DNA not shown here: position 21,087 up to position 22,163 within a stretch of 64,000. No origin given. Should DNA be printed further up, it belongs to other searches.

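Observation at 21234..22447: AT-rich foreign gene for a ClpX zinc-binding-domain protein inserted between DUF983 and surf1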

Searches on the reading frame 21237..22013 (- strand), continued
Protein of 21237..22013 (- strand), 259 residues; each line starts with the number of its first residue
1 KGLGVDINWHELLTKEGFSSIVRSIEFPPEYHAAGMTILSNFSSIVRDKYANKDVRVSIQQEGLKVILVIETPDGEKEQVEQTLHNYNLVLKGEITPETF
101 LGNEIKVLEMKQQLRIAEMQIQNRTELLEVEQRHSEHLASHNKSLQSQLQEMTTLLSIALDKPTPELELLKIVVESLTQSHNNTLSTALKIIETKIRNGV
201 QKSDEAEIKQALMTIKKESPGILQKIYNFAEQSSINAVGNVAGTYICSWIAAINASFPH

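Call 54: search_protein_families(library=pfam, proteins=[L017:7470-8792:+, L017:314-3937:-, L017:3934-5292:-, L017:5304-5912:-, L017:6002-6589:-, L017:7010-7288:+, L018:1195-2586:+, L018:1-1095:+, L018:2943-3656:-, L018:3657-4124:-], max_evalue=0.001)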
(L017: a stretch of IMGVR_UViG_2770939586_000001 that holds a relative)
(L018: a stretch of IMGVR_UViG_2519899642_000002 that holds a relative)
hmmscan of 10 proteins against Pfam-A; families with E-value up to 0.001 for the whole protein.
L017:7470-8792:+ (440 aa): 0 families

L017:314-3937:- (1207 aa): 2 families
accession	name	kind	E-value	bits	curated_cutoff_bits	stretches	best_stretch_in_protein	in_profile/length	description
PF01551.29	Peptidase_M23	-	3.7e-33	114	28.7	1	103-195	1-91/96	Peptidase family M23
PF01510.30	Amidase_2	-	3.2e-25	89.4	26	1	755-883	5-131/131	N-acetylmuramoyl-L-alanine amidase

L017:3934-5292:- (452 aa): 0 families

L017:5304-5912:- (202 aa): 1 family
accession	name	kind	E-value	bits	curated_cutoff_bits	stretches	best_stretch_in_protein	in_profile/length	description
PF00395.25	SLH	-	2.6e-11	43.7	20.8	1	144-185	2-43/44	S-layer homology domain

L017:6002-6589:- (195 aa): 0 families

L017:7010-7288:+ (92 aa): 0 families

L018:1195-2586:+ (463 aa): 0 families

L018:1-1095:+ (364 aa): 1 family
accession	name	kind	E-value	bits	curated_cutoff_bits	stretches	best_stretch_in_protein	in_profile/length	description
PF00589.27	Phage_integrase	-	1.5e-15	57.8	27.1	1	187-346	5-169/172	Phage integrase family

L018:2943-3656:- (237 aa): 0 families

L018:3657-4124:- (155 aa): 0 families

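Call 59: predict_structure(alignment_id=A6)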
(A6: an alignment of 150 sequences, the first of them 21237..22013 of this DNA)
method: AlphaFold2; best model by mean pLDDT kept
length: 259 residues; sequences in the alignment: 150
mean_pLDDT: 82.6   pTM: 0.58
mean pLDDT of the five models: 82.6, 82.5, 81.9, 80.8, 79.9
residues with pLDDT >= 90: 81; 70-90: 133; 50-70: 42; < 50: 3
segments of 3 or more residues with pLDDT < 50: none
pLDDT, mean of each block of 10 residues (from residue 1): 55 63 74 87 92 89 82 80 88 94 95 91 91 93 90 79 69 69 86 86 93 92 85 66 80 79
secondary structure, 60 per line:
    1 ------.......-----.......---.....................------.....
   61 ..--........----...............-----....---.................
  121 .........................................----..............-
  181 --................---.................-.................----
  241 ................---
elements in order: E7-13 E19-25 H29-49 E56-62 E65-72 H77-91 H97-100 H104-161 H166-179 H183-198 H202-218 H220-236 H241-256

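Call 66: fold_search(model_id=the predicted structure, library=pdb)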
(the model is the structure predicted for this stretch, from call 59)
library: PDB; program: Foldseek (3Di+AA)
matches with E <= 10: 973; with E <= 0.001: 0
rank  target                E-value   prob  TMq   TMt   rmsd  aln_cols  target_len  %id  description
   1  3lpx_A                2.9e-02  0.51  0.26  0.16  24.9       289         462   17  Crystal structure of GyrA (released 2011-02-16)
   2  9a54_B                6.4e-02  0.35  0.24  0.09  24.5       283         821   14  Integrative model of GYRB-GYRA by crosslinking MS and deep learning (released 2024-09-18)
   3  6nuk_B                1.5e-01  0.90  0.24  0.53   6.1        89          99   19  De novo designed protein Ferredog-Diesel (released 2019-06-12)
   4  7a67_A                1.6e-01  0.82  0.21  0.52   3.6        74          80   27  Pcc1Pcc2 complex (released 2022-03-23)
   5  6qtk_C                1.6e-01  0.20  0.25  0.16  25.2       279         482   12  2.31A structure of gepotidacin with S.aureus DNA gyrase and doubly nicked DNA (released 2019-03-13)
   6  2xcs_D                1.6e-01  0.20  0.25  0.12  25.2       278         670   13  The 2.1A crystal structure of S. aureus Gyrase complex with GSK299423 and DNA (released 2010-08-04)
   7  5cio_A                1.7e-01  0.51  0.25  0.10   8.1       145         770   12  Crystal structure of PqqF (released 2016-06-08)
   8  2xco                  1.9e-01  0.23  0.26  0.13  25.2       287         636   12  The 3.1A crystal structure of the catalytic core (B'A' region) of Staphylococcus aureus DNA Gyrase (released 2010-08-04)
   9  5cdp_A                2.0e-01  0.23  0.26  0.16  25.2       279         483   13  2.45A structure of etoposide with S.aureus DNA gyrase and DNA (released 2015-12-16)
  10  5npp_D                2.1e-01  0.15  0.23  0.12  25.2       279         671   13  2.22A STRUCTURE OF THIOPHENE2 AND GSK945237 WITH S.AUREUS DNA GYRASE AND DNA (released 2017-07-12)
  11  3rrk                  2.2e-01  0.44  0.18  0.16  16.1       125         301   15  Crystal structure of the cytoplasmic N-terminal domain of subunit I, homolog of subunit a, of V-ATPase (released 2011-08-10)
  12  4fpw_B                2.2e-01  0.13  0.13  0.20  16.3       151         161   11  Crystal Structure of CalU16 from Micromonospora echinospora. Northeast Structural Genomics Consortium Target MiR12. (released 2012-12-12)
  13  4juo_A                2.4e-01  0.20  0.23  0.14  24.2       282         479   14  A low-resolution three-gate structure of topoisomerase IV from Streptococcus pneumoniae in space group H32 (released 2013-08-28)
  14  9gef_A                2.4e-01  0.16  0.24  0.11  18.9       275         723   14  Experimental localization of metal-binding sites reveals the role of metal ions in the delafloxacin-stabilized Strepto (released 2024-10-16)
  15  6nuk_A                2.5e-01  0.82  0.24  0.52   6.2        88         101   22  De novo designed protein Ferredog-Diesel (released 2019-06-12)
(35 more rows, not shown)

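Call 78: list_cluster_members(proteins=[P0122, P0123, P0137, P0128, P0157, P0139, P0158, P0143, P0147, P0191])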
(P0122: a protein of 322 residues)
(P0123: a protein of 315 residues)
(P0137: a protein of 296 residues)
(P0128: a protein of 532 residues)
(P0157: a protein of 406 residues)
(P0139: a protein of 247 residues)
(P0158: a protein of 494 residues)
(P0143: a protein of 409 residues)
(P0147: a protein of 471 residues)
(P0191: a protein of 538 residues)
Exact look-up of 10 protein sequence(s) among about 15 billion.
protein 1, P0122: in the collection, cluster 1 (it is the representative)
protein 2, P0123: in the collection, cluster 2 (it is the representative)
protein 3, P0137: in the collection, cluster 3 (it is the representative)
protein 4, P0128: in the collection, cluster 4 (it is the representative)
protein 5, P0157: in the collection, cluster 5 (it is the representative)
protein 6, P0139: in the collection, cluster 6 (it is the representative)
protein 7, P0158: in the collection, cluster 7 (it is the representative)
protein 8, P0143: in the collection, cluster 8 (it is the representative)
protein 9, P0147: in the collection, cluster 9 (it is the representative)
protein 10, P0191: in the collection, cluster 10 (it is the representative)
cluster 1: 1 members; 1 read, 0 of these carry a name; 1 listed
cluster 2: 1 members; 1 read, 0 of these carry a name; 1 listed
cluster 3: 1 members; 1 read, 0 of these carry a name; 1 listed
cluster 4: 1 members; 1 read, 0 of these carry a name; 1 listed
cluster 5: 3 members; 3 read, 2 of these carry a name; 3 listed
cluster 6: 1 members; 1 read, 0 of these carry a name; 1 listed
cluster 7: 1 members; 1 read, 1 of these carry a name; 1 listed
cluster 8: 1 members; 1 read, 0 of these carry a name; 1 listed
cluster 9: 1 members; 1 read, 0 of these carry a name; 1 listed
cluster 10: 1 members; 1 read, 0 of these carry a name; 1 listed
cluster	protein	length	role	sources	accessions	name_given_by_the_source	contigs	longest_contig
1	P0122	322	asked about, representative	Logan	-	-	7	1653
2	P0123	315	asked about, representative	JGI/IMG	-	-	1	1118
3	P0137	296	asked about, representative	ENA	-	-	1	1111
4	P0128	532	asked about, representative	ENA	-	-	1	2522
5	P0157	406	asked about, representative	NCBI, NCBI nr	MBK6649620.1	MAG: hypothetical protein IPG42_07905 [Betaproteobacteria bacterium] | hypothetical protein [Betaproteobacteria bacterium]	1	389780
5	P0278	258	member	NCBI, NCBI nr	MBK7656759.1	MAG: hypothetical protein IPJ18_18745 [Betaproteobacteria bacterium] | hypothetical protein [Betaproteobacteria bacterium]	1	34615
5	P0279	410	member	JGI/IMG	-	-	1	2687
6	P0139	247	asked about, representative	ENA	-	-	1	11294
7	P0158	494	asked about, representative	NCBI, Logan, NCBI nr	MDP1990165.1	MAG: chromosomal replication initiator protein DnaA [Syntrophales bacterium] | chromosomal replication initiator protein DnaA [Syntrophales bacterium]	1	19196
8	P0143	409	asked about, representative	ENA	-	-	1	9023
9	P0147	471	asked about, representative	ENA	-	-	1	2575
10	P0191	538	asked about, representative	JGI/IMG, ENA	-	-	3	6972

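Call 79: find_encoding_contigs(protein=P0158, flank=8000, max_places=2)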
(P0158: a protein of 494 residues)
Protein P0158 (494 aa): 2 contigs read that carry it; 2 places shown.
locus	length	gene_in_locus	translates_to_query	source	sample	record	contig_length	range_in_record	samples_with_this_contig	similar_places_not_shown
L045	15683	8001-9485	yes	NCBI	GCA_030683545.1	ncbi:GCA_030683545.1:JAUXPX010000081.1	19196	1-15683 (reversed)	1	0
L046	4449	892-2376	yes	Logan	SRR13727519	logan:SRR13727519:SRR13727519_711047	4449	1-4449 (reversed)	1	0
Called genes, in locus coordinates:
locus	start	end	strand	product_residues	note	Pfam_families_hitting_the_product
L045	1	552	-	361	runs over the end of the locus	-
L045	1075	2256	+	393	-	PF00682:HMGL-like, PF22617:HCS_D2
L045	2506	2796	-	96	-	-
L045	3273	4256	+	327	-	PF03401:TctC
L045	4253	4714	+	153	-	PF07331:TctB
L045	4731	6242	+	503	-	PF01970:TctA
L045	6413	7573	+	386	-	PF00465:Fe-ADH, PF13685:Fe-ADH_2 (weak), PF25137:ADH_Fe_C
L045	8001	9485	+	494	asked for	PF00308:Bac_DnaA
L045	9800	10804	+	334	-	PF00574:CLP_protease (weak), PF01972:SDH_protease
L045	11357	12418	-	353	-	PF02615:Ldh_2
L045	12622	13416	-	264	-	PF03328:HpcH_HpaI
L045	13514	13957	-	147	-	PF14833:NAD_binding_11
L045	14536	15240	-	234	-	PF00392:GntR, PF07729:FCD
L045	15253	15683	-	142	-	PF01970:TctA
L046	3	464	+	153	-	?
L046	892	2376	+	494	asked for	PF00308:Bac_DnaA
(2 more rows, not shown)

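Call 80: find_encoding_contigs(protein=P0157, flank=8000, max_places=2)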
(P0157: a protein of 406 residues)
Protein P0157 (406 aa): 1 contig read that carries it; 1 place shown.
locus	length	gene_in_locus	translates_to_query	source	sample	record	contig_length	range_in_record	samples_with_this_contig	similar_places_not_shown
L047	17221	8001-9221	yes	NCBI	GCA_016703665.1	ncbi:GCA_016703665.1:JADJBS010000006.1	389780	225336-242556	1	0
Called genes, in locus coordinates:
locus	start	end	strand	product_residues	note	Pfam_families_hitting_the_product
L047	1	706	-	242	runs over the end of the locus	-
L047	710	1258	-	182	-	PF04542:Sigma70_r2, PF22029:PhyR_sigma2, PF08281:Sigma70_r4_2, PF04545:Sigma70_r4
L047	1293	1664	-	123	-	PF03640:Lipoprotein_15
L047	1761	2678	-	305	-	-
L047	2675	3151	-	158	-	PF02464:CinA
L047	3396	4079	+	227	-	PF11828:DUF3348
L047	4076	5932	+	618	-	-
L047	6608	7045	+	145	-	PF11445:DUF2894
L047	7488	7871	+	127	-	-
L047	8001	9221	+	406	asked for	-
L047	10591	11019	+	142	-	PF08818:DUF1801 (weak)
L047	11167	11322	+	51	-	-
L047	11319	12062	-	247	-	PF17656:ChapFlgA_N, PF08666:SAF (weak), PF13144:ChapFlgA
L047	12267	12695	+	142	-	PF00460:Flg_bb_rod (weak)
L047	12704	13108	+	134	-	PF00460:Flg_bb_rod (faint), PF06429:Flg_bbr_C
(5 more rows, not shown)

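Call 94: search_dna_similar(query=window:21237-22013:-, collection=plasmids, mode=protein, max_evalue=0.001, max_rows=30)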
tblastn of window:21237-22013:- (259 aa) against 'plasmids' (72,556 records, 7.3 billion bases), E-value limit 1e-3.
Records with a match: 1; places in all: 1; records where one place covers at least 80% of the query: 0.
Best place of each record, by identity: <60% 1.
By first word of the organism name: Polaromonas 1.
By predicted mobility (MOB-suite, as given by PLSDB): mobilizable 1.
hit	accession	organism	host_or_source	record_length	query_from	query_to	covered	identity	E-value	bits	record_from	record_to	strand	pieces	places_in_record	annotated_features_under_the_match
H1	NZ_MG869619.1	Polaromonas sp. H1N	Hansbreen Glacier, Spitsbergen, surface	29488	21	165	56%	34.5%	9e-24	107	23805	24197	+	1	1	hypothetical protein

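Call 95: search_dna_similar(query=window:21237-22013:-, collection=phages, mode=protein, max_evalue=0.001, max_rows=30)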
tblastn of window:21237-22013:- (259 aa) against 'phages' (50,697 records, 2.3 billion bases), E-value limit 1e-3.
Records with a match: 2; places in all: 2; records where one place covers at least 80% of the query: 2.
Best place of each record, by identity: <60% 2.
By first word of the organism name: Vibrio 2.
By host as written in the record: Vibrio cyclitrophicus 1F53 1; Vibrio cyclitrophicus 10N.237.312.G08 1.
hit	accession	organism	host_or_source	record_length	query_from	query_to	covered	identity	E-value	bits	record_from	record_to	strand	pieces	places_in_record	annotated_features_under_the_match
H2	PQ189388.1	Vibrio phage 1F53_PE003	Vibrio cyclitrophicus 1F53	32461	20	254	91%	28.3%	2e-21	99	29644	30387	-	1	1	hypothetical protein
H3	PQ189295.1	Vibrio phage 10N.237.312.G08_PE003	Vibrio cyclitrophicus 10N.237.312.G08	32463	20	254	91%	28.3%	2e-21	99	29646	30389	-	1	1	hypothetical protein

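Call 96: get_annotated_region(hit=H2, flank=6000)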
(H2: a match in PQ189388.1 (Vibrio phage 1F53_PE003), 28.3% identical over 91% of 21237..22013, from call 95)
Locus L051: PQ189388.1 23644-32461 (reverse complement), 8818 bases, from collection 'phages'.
description: Vibrio phage 1F53_PE003, complete genome.
organism: Vibrio phage 1F53_PE003 (NCBI taxid 3385368)
taxonomy: Viruses; Duplodnaviria; Heunggongvirae; Uroviricota; Caudoviricetes
host: Vibrio cyclitrophicus 1F53; source: seawater; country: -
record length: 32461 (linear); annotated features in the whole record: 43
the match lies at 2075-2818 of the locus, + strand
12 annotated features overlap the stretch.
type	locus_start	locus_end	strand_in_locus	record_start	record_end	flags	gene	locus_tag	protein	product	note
CDS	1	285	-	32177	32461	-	-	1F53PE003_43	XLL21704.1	hypothetical protein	-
CDS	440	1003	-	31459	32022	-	-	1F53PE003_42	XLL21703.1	hypothetical protein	Y1422_HAEIN_Uncharacterized_protein_HI_1422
CDS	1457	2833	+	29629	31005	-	-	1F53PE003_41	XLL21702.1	hypothetical protein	-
CDS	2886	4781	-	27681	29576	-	-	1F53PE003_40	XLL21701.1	hypothetical protein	TMP_BPHC1_Probable_tape_measure_protein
CDS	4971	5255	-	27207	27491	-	-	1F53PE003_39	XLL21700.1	hypothetical protein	TAPFS_BPP2_Tail_assembly_protein_E'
CDS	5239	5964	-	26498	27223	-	-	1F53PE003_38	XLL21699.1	hypothetical protein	VPM_BPP2_Terminase,_endonuclease_subunit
CDS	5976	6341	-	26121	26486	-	-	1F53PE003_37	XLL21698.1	hypothetical protein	TUBE_BPMU_Tail_tube_protein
CDS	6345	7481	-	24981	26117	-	-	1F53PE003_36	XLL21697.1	hypothetical protein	VPL_HAEIN_Mu- like_prophage_FluMu_tail_sheath_protein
CDS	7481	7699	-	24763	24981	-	-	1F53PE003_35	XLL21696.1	hypothetical protein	GP38_BPMU_Putative_sheath_terminator_protein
CDS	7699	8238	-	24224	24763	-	-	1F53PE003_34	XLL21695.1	hypothetical protein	VPS_BPP2_Tail_completion_protein_S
CDS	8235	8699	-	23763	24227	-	-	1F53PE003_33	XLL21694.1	hypothetical protein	VPR_BPP2_Tail_completion_protein_R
CDS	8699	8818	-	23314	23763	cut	-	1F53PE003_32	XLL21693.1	hypothetical protein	VPL_BPP2_Head_completion/stabilization_protein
